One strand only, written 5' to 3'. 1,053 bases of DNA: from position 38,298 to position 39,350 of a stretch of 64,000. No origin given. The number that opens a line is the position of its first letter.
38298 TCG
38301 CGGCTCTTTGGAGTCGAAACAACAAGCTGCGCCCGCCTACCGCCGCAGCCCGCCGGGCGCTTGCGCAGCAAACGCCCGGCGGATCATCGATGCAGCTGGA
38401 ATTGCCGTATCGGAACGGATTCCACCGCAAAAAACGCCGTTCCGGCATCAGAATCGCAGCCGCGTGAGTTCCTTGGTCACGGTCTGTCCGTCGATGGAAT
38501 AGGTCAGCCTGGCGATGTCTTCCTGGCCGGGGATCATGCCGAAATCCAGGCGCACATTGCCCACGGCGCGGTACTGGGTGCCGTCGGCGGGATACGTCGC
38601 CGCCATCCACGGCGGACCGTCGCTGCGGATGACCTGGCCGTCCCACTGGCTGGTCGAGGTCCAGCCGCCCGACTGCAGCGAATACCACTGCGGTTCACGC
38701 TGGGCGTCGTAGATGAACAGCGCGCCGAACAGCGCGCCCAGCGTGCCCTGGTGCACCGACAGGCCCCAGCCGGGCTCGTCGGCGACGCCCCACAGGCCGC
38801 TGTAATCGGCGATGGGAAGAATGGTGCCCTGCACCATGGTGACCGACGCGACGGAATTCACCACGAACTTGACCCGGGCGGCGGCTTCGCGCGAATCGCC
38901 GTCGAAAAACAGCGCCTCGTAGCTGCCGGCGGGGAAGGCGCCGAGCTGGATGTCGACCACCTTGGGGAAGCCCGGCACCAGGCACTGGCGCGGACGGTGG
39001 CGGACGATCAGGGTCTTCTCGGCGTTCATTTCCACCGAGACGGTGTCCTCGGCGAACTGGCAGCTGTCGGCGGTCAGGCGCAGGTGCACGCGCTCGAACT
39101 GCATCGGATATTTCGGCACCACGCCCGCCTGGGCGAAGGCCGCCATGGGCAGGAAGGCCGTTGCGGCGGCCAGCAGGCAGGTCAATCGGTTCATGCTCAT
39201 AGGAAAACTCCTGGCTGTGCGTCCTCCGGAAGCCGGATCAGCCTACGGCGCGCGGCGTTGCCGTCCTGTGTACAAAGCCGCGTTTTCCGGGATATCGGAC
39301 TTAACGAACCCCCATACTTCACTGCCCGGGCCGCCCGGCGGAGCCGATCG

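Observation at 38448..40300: Recent tandem duplication of a secreted 250-aa protein of unknown function, including its RBS and leader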

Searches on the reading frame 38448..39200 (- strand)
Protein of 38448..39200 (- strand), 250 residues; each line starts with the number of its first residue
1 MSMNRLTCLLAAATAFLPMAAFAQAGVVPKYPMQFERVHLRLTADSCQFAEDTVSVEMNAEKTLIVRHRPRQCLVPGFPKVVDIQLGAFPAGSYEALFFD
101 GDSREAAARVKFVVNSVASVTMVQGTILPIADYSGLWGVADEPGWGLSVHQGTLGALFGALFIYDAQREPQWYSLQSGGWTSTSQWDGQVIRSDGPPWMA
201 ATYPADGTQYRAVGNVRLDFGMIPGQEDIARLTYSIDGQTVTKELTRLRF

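Call 5: search_protein_families(library=pfam, proteins=[window:38448-39200:-], max_evalue=1)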
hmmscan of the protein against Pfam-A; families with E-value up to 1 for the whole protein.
window:38448-39200:- (250 aa): 1 family
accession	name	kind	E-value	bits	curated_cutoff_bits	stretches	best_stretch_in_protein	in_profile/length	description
PF17957.7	Big_7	-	0.059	14.5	24.1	1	199-243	3-46/70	Bacterial Ig domain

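Call 6: search_protein_families(library=ncbifam, proteins=[window:38448-39200:-], max_evalue=1)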
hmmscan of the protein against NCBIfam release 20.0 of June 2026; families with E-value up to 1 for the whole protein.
window:38448-39200:- (250 aa): 0 families

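Call 7: search_solved_structures(query=window:38448-39200:-, max_evalue=10)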
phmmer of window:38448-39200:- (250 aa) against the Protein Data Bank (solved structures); distinct sequences matched with E-value up to 10: 3.
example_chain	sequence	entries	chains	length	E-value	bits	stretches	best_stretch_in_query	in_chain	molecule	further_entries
4rya_A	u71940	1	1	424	0.027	16.8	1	89-168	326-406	ABC transporter substrate binding protein (Sorbitol)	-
6vbp_H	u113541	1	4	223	0.7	12.2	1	174-211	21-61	DH815 heavy chain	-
6fy0_H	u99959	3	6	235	2.6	10.3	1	174-213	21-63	CAP228-16H Heavy Chain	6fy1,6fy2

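Call 8: find_homologous_proteins(query=window:38448-39200:-)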
Query window:38448-39200:- (250 aa): 43 proteins with E <= 0.001 among 1471 candidates.
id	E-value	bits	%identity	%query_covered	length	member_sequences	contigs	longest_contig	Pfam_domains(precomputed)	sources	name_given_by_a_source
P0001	2.0e-166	569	100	100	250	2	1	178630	-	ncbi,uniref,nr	ncbi:hypothetical protein [Tahibacter harae]|uniref:Uncharacterized protein n=1 Tax=Tahibacter harae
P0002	1.8e-149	514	90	100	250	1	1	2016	-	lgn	-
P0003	3.9e-145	499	86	100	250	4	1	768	-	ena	-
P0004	1.4e-120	419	73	91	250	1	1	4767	-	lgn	-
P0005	1.5e-119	416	72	100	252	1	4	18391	-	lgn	-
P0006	2.4e-112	392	78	85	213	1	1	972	-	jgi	-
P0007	2.2e-89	317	73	76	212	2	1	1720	-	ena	-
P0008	6.0e-84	299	55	100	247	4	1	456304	-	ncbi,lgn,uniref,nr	ncbi:hypothetical protein DFR29_103116 [Tahibacter aquaticus]|uniref:Uncharacterized protein n=1 Tax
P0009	2.1e-80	287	51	99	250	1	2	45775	-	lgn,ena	-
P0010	1.1e-76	275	53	94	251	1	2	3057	-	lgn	-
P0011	1.8e-76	275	53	95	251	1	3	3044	-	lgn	-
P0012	1.7e-74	268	53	88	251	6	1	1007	-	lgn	-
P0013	1.7e-71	258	50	88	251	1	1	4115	-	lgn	-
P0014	2.6e-70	254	48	91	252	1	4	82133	-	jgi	jgi:hypothetical protein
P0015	2.6e-69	251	47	90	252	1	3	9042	-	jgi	jgi:hypothetical protein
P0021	1.3e-64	236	47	92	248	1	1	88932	-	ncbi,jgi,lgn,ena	-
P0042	1.2e-42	164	39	90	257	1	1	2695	-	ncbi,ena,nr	ncbi:MAG TPA: hypothetical protein VJ724_01510 [Tahibacter sp.]|nr:hypothetical protein [Tahibacter 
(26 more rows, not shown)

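Call 17: find_related_loci(query=A1, collection=genome_contigs, flank=8000)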
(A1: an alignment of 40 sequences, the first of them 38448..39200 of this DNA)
Query A1 (250 aa) in genome_contigs; peptide patterns used: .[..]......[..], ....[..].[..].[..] (x = any residue, [..] = any of these).
59 stretches matched a pattern; 16 encode a relative of the query (tblastn E <= 1e-3); 16 distinct loci.
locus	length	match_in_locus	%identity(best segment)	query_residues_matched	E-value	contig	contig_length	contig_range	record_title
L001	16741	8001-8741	55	1-250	4e-89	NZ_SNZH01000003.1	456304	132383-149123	Tahibacter aquaticus strain DSM 21667 Ga0244543_103, whole genome shotgun sequence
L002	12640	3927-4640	52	9-247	2e-82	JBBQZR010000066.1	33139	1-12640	MAG: Lysobacterales bacterium isolate Co_metawrap_2246 Cmw_2246_k141_1631048_length_33139_cov_14.0000, whole genome shot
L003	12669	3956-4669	52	9-247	2e-82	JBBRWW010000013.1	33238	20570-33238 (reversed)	MAG: Lysobacterales bacterium isolate La4_metabat2.095 La4_metabat2.095_K_2495325_L_33238_cov_15.0000, whole genome shot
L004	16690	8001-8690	52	17-247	2e-80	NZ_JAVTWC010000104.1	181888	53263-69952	MAG: Tahibacter sp. isolate labscale reactor_MAG4 NODE_53_length_181888_cov_10.035175, whole genome shotgun sequence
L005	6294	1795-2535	47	3-250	2e-73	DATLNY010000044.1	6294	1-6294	MAG TPA_asm: Candidatus Saccharimonadia bacterium isolate SMAG_U13812 k141_3887445, whole genome shotgun sequence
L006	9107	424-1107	48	22-250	7e-69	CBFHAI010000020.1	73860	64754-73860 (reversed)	MAG TPA_asm: uncultured Chiayiivirga sp. isolate SRR29654716_binner13_Refined_29 genome assembly, contig: ERZ27252549.61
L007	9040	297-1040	39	4-249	2e-55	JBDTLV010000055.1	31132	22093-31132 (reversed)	MAG: Tahibacter sp. isolate cluster3_bin.11 NODE_4272_length_31132_cov_11.588635, whole genome shotgun sequence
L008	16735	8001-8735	41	2-245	6e-53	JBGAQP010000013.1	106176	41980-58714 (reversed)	MAG: Usitatibacteraceae bacterium isolate MAG_AAO_AS.47 AAOAS-47_NODE_13_length_106176_cov_6.496631, whole genome shotgu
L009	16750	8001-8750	37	1-250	8e-49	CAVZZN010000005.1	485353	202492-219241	MAG: uncultured beta proteobacterium isolate MFD05942.bin.1.417 genome assembly, contig: contig_25006, whole genome shot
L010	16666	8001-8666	40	27-247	1e-48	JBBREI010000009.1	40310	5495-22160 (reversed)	MAG: Burkholderiales bacterium isolate Co_metawrap_2495 Cmw_2495_k141_12769129_length_40310_cov_10.0000, whole genome sh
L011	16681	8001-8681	41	27-250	6e-47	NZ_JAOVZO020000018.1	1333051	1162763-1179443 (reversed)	Tahibacter soli strain BL contig_4, whole genome shotgun sequence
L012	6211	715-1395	37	25-250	1e-46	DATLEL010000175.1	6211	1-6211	MAG TPA_asm: Usitatibacter sp. isolate SMAG_U14375 k141_6798770, whole genome shotgun sequence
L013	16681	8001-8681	38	25-250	5e-46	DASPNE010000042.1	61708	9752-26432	MAG TPA_asm: Usitatibacter sp. isolate SMAG_U12113 k141_320970, whole genome shotgun sequence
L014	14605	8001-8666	36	27-247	2e-43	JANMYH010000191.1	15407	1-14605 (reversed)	MAG: Burkholderiales bacterium isolate OTE_8_metabat_406 OTE_8_k141_1491911, whole genome shotgun sequence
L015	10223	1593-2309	31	26-250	3e-30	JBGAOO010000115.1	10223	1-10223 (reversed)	MAG: Usitatibacteraceae bacterium isolate MAG_MBR_H10.67 MBRH10-67_opera_contig_19792, whole genome shotgun sequence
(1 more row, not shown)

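Call 21: predict_structure(alignment_id=A1)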
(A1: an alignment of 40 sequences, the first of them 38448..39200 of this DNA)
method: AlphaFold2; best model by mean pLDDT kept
length: 250 residues; sequences in the alignment: 40
mean_pLDDT: 86.6   pTM: 0.50
mean pLDDT of the five models: 86.6, 84.2, 84.1, 82.7, 79.6
residues with pLDDT >= 90: 160; 70-90: 57; 50-70: 28; < 50: 5
segments of 3 or more residues with pLDDT < 50: 1-3
pLDDT, mean of each block of 10 residues (from residue 1): 51 54 82 93 94 96 97 93 96 97 94 81 67 90 87 87 91 93 95 85 81 96 83 95 88
secondary structure, 60 per line:
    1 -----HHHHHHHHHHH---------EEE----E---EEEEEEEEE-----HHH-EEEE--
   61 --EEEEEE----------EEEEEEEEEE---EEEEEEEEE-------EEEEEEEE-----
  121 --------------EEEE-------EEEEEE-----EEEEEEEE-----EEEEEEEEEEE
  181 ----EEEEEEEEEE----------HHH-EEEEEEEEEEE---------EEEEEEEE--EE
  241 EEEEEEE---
elements in order: H6-16 E26-28 E37-45 E55-58 E63-68 E79-88 E92-100 E108-115 E135-138 E146-151 E157-164 E170-180 E185-194 E209-219 E229-236 E239-247

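Call 22: search_protein_representatives(alignment_id=A1)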
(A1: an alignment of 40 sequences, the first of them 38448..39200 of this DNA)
Query: 40 sequences, 250 profile positions. Proteins with E-value up to 0.001 (for the whole library): 4884; up to 1e-10: 2813; up to 1e-30: 588. The best 150 are listed.
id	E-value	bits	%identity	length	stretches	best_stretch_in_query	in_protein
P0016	6.7e-115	398.6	-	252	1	7-250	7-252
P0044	1.6e-90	318.7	-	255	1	10-250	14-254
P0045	4.6e-84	297.5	-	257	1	9-250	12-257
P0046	2.2e-81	288.7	-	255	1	10-249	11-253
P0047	4.7e-81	287.7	-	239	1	17-250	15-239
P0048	2.3e-79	282.2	-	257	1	9-250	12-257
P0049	3.5e-76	271.7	-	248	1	9-249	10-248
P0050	1.8e-75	269.4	-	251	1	11-248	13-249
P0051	1.4e-73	263.2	-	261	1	6-249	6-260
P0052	5.2e-71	254.8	-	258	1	11-249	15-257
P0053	3.1e-66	239.1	-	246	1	12-236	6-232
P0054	4.0e-66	238.8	-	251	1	9-250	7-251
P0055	3.4e-63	229.2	-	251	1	17-250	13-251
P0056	3.5e-62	225.9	-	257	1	8-250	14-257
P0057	8.3e-62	224.6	-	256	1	10-250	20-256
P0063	6.0e-51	189.1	-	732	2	127-250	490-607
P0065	4.4e-50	186.2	-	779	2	130-250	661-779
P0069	6.4e-47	175.9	-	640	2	112-250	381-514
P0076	3.1e-45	170.3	-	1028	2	120-250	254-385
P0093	1.6e-43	164.8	-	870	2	127-250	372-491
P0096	3.0e-43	163.8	-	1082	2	108-249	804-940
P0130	7.2e-41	156.0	-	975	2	126-249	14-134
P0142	2.7e-40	154.2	-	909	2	124-250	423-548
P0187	2.0e-38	148.0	-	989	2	119-248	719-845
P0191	2.3e-38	147.8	-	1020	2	124-250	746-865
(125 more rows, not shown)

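Call 24: search_protein_families(library=pfam, proteins=[P0063, P0065, P0076, P0096, P0069, P0093, P0130, P0187, P0191, P0142], max_evalue=0.01)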
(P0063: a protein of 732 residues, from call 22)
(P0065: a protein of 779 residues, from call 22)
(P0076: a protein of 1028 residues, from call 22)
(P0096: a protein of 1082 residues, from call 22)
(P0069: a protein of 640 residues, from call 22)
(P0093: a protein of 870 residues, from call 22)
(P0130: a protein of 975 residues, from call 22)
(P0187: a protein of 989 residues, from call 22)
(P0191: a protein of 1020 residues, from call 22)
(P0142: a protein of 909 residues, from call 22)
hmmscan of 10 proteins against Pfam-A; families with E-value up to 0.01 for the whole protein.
P0063 (732 aa): 1 family
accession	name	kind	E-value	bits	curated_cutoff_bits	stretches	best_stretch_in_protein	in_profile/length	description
PF13365.12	Trypsin_2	-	1.1e-05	26.6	27.6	1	265-440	1-143/144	Trypsin-like peptidase domain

P0065 (779 aa): 0 families

P0076 (1028 aa): 2 families
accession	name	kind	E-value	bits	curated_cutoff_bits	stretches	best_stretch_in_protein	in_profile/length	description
PF00082.27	Peptidase_S8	-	5.7e-14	52.6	21.8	1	684-875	79-273/288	Subtilase family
PF22148.1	Fervidolysin_NPro-like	-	4.9e-06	27.3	21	1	543-605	11-71/81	Fervidolysin N-terminal prodomain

P0096 (1082 aa): 2 families
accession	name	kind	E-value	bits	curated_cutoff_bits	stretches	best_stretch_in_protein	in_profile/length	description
PF18998.6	Flg_new_2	-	1.2e-10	41.7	23.6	1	504-572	9-71/73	Divergent InlB B-repeat domain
PF13004.13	BACON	-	0.00036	20.9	25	1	604-652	4-60/61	Putative binding domain, N-terminal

P0069 (640 aa): 1 family
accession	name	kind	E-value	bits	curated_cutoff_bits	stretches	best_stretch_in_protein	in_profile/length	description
PF00188.32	CAP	-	0.0012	20.1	21.1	1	105-213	2-103/117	Cysteine-rich secretory protein family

P0093 (870 aa): 7 families
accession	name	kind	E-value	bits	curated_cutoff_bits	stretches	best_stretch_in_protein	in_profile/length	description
PF10282.15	Lactonase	-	3.8e-09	36.7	21.7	1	149-256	233-341/344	Lactonase, 7-bladed beta-propeller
PF25174.1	Beta-prop_THOC3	-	6.1e-06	25.9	305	1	69-263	88-266/272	THOC3 beta-propeller domain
PF00400.38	WD40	-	9.2e-06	26.4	27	0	214-235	18-38/39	WD domain, G-beta repeat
PF02239.22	Cytochrom_D1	-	7.1e-05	22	25.5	0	75-133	41-95/368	Cytochrome D1 heme domain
PF18975.6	DUF5711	-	0.00026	20.8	26.3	0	76-177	60-157/344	Family of unknown function (DUF5711)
PF23414.1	Beta-prop_EML_2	-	0.00072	19.4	90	0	159-263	39-136/266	Echinoderm microtubule-associated protein second beta-propeller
PF08450.18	SGL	-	0.0084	16.2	26.3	0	204-264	129-189/246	SMP-30/Gluconolactonase/LRE-like region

P0130 (975 aa): 3 families
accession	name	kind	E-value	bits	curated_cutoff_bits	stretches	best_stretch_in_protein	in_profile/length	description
PF08811.16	DUF1800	-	1.2e-84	285.4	26.1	1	468-972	1-418/419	Protein of unknown function (DUF1800)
PF17957.7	Big_7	-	8.4e-23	81.2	24.1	2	366-433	1-70/70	Bacterial Ig domain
PF00801.26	PKD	-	0.0067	16.8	23.5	0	380-448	12-78/80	PKD domain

P0187 (989 aa): 5 families
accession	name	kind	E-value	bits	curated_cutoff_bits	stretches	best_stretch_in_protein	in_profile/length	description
PF15902.12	Sortilin-Vps10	-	5e-13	49.1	33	2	231-340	3-111/446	Sortilin, neurotensin receptor 3,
PF13088.12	BNR_2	-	6.3e-08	32.7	31.4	1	173-346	86-256/277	BNR repeat-like domain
PF02012.26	BNR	-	4.9e-07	29.2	27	0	329-339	1-11/12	BNR/Asp-box repeat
PF14870.12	PSII_BNR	-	2e-05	24.4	27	0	230-340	39-139/303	Photosynthesis system II assembly factor YCF48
PF24316.1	Tli3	-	0.00032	21.5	27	0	201-252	54-107/129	T6SS Tli3 immunity protein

P0191 (1020 aa): 4 families
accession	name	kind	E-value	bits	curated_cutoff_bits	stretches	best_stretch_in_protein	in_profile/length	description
PF25390.1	WD40_RLD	-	2.3e-97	327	150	3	56-349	21-327/363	RCC1-like domain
PF13540.12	RCC1_2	-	2.6e-78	256.5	22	10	119-148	1-30/30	Regulator of chromosome condensation (RCC1) repeat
PF00415.24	RCC1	-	3e-55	185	21.7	7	436-482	3-50/50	Regulator of chromosome condensation (RCC1) repeat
PF25384.1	Alsin_RLD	-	2.9e-09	37.2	100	0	326-412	246-320/405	Alsin RCC1-like domain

P0142 (909 aa): 2 families
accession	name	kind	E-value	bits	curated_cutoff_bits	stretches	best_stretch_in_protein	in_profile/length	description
PF18998.6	Flg_new_2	-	2.4e-05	24.7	23.6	1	724-777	15-72/73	Divergent InlB B-repeat domain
PF13365.12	Trypsin_2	-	5.3e-05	24.4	27.6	1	236-387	1-144/144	Trypsin-like peptidase domain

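Call 35: find_encoding_contigs(protein=P0005, flank=8000, max_places=4)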
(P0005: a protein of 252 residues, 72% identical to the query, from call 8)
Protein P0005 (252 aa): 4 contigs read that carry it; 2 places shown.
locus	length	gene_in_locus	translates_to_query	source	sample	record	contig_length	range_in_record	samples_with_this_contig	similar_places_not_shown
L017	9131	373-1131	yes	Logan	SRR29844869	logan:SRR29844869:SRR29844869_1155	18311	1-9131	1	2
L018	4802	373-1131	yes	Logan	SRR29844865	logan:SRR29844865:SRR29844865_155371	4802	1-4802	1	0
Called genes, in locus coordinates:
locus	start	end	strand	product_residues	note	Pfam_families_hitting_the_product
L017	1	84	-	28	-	?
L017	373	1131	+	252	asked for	-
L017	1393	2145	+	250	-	-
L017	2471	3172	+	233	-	-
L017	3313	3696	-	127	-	PF04828:GFA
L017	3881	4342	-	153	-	-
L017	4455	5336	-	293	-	PF10067:DUF2306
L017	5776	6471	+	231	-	PF10067:DUF2306 (weak)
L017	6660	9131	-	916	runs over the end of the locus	PF07715:Plug, PF00593:TonB_dep_Rec_b-barrel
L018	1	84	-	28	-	?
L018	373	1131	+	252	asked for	-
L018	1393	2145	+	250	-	-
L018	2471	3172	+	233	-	-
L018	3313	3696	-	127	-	PF04828:GFA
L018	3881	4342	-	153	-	-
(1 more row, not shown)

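Call 36: find_encoding_contigs(protein=P0004, flank=5000, max_places=3)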
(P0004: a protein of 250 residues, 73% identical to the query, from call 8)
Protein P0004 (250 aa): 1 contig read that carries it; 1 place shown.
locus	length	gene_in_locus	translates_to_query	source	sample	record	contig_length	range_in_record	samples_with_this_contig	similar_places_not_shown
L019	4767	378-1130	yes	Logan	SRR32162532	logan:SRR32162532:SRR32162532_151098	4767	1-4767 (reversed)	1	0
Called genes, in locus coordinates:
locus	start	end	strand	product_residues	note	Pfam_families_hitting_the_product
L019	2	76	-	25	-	?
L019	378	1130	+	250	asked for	-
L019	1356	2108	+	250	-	-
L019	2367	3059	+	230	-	-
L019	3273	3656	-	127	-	PF04828:GFA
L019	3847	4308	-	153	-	-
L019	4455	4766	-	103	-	?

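Call 40: fold_search(model_id=the predicted structure, library=pdb)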
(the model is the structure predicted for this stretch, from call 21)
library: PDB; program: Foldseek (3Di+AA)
matches with E <= 10: 577; with E <= 0.001: 0
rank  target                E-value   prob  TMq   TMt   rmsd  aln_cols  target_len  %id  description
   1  1u17_A                2.6e-02  1.00  0.25  0.32   7.4       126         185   11  1.7 A Crystal structure of H60C mutant of Nitrophorin I. Heme complexed with two molecules imidazole (released 2005-07-26)
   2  4xmh_A                2.8e-02  1.00  0.31  0.40   7.6       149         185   11  Crystal structure of nitrophorin 7 from Rhodnius prolixus at pH 7.8 complexed with Gly-Gly-Gly (released 2015-07-29)
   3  6czj_A                3.3e-02  1.00  0.29  0.61   5.9       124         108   15  Structure of a redesigned beta barrel, b10 (released 2018-09-19)
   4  5m6j                  3.4e-02  1.00  0.31  0.40   8.9       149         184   12  Crystal structure of nitrophorin 7 E27V mutant from Rhodnius prolixus (released 2017-12-20)
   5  2bol_B                4.2e-02  0.18  0.13  0.12  24.8       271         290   12  CRYSTAL STRUCTURE AND ASSEMBLY OF TSP36, A METAZOAN SMALL HEAT SHOCK PROTEIN (released 2005-09-23)
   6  6czj_B                5.9e-02  1.00  0.28  0.57   6.4       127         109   17  Structure of a redesigned beta barrel, b10 (released 2018-09-19)
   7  2c26                  5.9e-02  0.25  0.18  0.18  18.1       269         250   11  Structural basis for the promiscuous specificity of the carbohydrate- binding modules from the beta-sandwich super famil (released 2005-10-18)
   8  4ory_C                7.9e-02  0.96  0.26  0.37   8.0       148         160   13  Three-dimensional structure of the C65A-K59A double mutant of Human lipocalin-type Prostaglandin D Synthase holo, seco (released 2014-08-06)
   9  4i95_A                8.3e-02  0.91  0.24  0.40  11.7       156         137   12  Crystal structure of a Lipocalin-like protein (BACEGG_00036) from Bacteroides eggerthii DSM 20697 at 1.81 A resolution (released 2012-12-26)
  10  4xmc                  9.2e-02  0.99  0.29  0.38   6.8       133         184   14  Crystal structure of nitrophorin 7 from Rhodnius prolixus at pH 5.8 (released 2015-07-29)
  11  4iab_A                9.2e-02  0.90  0.23  0.37  11.7       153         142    8  Crystal structure of a putative monosaccharide binding protein (BACUNI_03039) from Bacteroides uniformis ATCC 8492 at  (released 2013-02-27)
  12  7pq5                  9.6e-02  0.13  0.09  0.03  20.9       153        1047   14  Photorhabdus laumondii T6SS-associated Rhs protein carrying the Tre23 toxin domain (released 2021-12-01)
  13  4orr                  1.1e-01  0.94  0.26  0.37   7.7       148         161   11  Threedimensional structure of the C65A mutant of Human lipocalin-type Prostaglandin D Synthase olo-form (released 2014-08-06)
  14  4iab_B                1.2e-01  0.84  0.22  0.36  12.0       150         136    8  Crystal structure of a putative monosaccharide binding protein (BACUNI_03039) from Bacteroides uniformis ATCC 8492 at  (released 2013-02-27)
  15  2ovd                  1.2e-01  0.90  0.25  0.35   8.5       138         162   16  Crystal Structure of Human Complement Protein C8gamma with Laurate (released 2007-05-22)
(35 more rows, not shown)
